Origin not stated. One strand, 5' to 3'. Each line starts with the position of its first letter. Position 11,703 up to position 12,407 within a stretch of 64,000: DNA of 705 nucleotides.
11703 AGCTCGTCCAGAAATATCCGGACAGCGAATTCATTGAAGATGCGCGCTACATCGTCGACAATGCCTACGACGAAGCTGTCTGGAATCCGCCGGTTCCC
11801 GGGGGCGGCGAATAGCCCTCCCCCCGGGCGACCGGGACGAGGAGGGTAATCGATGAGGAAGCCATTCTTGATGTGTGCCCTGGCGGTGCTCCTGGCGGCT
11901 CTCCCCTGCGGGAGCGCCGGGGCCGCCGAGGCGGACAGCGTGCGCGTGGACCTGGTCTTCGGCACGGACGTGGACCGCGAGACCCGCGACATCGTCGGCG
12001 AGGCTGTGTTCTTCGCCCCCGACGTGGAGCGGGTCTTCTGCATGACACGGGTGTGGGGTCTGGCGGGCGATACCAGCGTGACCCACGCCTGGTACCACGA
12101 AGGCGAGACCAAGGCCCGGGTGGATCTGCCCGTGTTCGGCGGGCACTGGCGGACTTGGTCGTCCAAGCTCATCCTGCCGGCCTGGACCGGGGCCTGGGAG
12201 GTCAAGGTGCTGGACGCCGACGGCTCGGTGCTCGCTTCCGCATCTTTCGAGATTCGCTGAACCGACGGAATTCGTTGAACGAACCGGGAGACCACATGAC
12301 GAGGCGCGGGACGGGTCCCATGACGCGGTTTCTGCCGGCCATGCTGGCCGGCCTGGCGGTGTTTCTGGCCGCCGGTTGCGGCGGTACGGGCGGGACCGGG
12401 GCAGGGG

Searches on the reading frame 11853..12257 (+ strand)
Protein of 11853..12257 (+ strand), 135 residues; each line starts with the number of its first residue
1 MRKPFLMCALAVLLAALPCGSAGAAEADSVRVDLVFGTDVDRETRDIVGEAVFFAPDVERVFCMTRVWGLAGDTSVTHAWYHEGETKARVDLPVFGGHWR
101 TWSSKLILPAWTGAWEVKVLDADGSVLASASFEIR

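Call 50: search_protein_families(library=pfam, proteins=[window:11853-12257:+], max_evalue=0.001)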
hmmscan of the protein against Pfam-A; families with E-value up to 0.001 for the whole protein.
window:11853-12257:+ (135 aa): 1 family
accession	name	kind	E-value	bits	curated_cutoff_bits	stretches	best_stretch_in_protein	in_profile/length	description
PF11141.13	DUF2914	-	4e-20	71.7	23.6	1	73-134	1-62/62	Protein of unknown function (DUF2914)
